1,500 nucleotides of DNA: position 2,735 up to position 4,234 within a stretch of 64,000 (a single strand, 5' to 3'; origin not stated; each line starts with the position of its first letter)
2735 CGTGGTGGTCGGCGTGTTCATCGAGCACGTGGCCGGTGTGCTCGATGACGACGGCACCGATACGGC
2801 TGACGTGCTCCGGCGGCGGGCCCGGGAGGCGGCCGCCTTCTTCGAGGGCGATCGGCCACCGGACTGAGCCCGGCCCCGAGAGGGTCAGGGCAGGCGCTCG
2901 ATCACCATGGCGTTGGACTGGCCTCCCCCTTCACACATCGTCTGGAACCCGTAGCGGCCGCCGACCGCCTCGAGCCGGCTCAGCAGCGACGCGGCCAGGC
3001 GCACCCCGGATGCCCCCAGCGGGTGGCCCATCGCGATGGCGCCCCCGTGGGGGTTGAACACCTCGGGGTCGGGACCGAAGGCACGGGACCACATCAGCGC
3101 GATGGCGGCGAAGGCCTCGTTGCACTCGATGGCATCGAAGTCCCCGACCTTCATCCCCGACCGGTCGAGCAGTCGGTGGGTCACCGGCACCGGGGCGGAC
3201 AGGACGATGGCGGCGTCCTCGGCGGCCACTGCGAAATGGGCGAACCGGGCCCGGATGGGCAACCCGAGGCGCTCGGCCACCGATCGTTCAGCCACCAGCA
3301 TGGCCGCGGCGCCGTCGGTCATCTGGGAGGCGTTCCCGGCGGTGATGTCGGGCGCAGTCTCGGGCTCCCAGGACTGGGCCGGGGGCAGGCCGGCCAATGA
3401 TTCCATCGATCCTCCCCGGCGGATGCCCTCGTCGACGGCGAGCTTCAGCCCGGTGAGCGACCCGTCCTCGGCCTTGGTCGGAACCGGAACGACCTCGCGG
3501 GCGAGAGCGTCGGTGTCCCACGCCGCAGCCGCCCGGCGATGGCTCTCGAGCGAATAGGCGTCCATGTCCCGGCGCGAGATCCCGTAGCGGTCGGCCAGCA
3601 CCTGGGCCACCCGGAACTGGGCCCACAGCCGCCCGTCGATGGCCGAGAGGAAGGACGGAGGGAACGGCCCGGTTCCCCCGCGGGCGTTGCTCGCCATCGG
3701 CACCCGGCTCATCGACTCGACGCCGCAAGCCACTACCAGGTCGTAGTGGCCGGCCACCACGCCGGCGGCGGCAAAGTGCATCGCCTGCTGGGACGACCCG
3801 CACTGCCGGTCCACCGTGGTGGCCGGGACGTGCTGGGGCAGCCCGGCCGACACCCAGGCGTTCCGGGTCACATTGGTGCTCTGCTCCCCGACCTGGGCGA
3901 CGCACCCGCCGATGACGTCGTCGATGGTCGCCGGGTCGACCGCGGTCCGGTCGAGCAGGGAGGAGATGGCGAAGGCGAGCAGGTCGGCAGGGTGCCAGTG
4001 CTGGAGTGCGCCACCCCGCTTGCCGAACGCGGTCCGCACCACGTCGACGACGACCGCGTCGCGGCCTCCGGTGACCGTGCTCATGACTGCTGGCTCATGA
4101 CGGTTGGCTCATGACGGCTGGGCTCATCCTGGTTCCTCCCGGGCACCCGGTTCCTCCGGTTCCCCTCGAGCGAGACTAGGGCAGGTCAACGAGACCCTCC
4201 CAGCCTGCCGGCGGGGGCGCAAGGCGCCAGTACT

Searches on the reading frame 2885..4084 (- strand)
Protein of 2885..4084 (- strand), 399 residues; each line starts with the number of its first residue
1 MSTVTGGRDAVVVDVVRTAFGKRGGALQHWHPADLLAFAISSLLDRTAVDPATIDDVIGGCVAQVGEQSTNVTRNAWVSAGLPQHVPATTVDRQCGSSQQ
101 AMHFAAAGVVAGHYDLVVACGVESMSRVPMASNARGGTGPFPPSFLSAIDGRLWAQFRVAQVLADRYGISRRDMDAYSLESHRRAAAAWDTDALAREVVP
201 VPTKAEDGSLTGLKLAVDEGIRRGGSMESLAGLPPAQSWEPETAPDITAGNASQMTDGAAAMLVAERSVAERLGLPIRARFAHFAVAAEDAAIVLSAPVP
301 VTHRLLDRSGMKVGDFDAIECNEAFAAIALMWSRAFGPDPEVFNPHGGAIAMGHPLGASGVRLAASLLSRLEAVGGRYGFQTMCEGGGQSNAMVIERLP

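Call 24: find_homologous_proteins(query=window:2885-4084:-, max_evalue=1e-100)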
Query window:2885-4084:- (399 aa): 6046 proteins with E <= 1e-100 among 8000 candidates; the best 120 are listed.
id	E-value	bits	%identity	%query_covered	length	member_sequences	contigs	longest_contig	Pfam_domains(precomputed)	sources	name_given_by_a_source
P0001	5.1e-260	880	100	100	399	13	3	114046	PF02803.25,PF00108.30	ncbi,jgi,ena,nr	ncbi:MAG TPA: thiolase family protein [Acidimicrobiales bacterium]|nr:thiolase family protein [Acidi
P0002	1.8e-243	826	93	100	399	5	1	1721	PF02803.25,PF00108.30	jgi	-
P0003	2.2e-229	779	88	99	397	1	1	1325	PF02803.25,PF00108.30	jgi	jgi:acetyl-CoA acyltransferase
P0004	4.4e-229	778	88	99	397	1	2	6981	PF02803.25,PF00108.30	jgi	jgi:acetyl-CoA acyltransferase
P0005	1.1e-228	777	88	99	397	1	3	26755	PF02803.25,PF00108.30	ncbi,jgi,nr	ncbi:MAG TPA: thiolase family protein [Acidimicrobiales bacterium]|jgi:acetyl-CoA acyltransferase|nr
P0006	2.2e-228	776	88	99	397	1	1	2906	PF02803.25,PF00108.30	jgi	jgi:acetyl-CoA acyltransferase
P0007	2.4e-228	776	88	98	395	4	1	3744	PF02803.25,PF00108.30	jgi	jgi:acetyl-CoA acetyltransferase family protein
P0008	3.6e-228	775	87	99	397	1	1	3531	PF02803.25,PF00108.30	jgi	jgi:acetyl-CoA acyltransferase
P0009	8.2e-228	774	87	96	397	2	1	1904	PF02803.25,PF00108.30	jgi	jgi:acetyl-CoA acyltransferase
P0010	9.1e-228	774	88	99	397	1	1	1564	PF02803.25,PF00108.30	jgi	jgi:acetyl-CoA acetyltransferase family protein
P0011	4.6e-227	772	88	99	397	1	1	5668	PF02803.25,PF00108.30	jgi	jgi:acetyl-CoA acyltransferase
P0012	8.2e-227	771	88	99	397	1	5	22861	PF02803.25,PF00108.30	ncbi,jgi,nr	ncbi:MAG TPA: thiolase family protein [Acidimicrobiales bacterium]|jgi:acetyl-CoA acetyltransferase 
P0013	1.7e-226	770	86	98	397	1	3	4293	PF02803.25,PF00108.30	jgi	jgi:acetyl-CoA acyltransferase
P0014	4.1e-226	768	87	99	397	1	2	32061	PF02803.25,PF00108.30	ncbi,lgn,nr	ncbi:MAG: thiolase family protein [Acidimicrobiales bacterium]|nr:thiolase family protein [Acidimicr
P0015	4.8e-226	768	86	98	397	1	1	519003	PF02803.25,PF00108.30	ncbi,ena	-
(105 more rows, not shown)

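Call 25: find_encoding_contigs(protein=P0001, flank=600, max_places=4)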
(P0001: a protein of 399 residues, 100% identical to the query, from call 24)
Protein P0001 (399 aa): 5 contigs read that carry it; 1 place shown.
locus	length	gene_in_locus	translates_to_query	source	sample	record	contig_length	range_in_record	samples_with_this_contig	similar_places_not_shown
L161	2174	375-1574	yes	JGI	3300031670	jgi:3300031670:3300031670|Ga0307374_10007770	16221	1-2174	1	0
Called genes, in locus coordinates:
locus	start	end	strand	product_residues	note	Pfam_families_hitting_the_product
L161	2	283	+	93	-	?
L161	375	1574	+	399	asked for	PF00108:Thiolase_N, PF02803:Thiolase_C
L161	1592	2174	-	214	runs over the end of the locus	PF00440:TetR_N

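Call 26: find_encoding_contigs(protein=P0002, flank=600, max_places=3)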
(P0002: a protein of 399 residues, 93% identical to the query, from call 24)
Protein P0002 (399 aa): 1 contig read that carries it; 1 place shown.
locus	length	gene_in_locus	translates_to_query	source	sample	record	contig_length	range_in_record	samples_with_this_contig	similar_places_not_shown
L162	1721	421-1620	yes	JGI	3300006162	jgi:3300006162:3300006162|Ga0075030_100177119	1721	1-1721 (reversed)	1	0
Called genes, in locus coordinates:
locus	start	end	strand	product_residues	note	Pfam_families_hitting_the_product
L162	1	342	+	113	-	?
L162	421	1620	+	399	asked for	PF00108:Thiolase_N, PF02803:Thiolase_C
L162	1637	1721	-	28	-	?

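Call 27: find_encoding_contigs(protein=P0005, flank=600, max_places=3)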
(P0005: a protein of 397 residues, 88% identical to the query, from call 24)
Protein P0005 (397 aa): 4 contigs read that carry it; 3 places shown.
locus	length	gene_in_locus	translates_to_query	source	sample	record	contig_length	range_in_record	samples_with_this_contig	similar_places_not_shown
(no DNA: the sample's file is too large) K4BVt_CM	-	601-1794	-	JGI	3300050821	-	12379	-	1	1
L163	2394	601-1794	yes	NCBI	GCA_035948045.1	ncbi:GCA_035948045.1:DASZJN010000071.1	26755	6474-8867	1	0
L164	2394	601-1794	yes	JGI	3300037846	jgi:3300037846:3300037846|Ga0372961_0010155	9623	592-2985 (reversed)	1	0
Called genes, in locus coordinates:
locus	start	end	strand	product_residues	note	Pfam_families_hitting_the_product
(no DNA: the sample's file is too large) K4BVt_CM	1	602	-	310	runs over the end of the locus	PF00378:ECH_1, PF16113:ECH_2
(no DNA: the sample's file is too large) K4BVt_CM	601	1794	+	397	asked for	PF00108:Thiolase_N, PF02803:Thiolase_C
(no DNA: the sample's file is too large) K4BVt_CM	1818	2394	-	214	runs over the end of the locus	PF00440:TetR_N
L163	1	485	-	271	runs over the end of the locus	PF00378:ECH_1, PF16113:ECH_2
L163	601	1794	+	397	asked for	PF00108:Thiolase_N, PF02803:Thiolase_C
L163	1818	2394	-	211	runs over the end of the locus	PF00440:TetR_N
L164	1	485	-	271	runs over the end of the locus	PF00378:ECH_1, PF16113:ECH_2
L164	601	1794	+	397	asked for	PF00108:Thiolase_N, PF02803:Thiolase_C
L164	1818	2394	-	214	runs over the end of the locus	PF00440:TetR_N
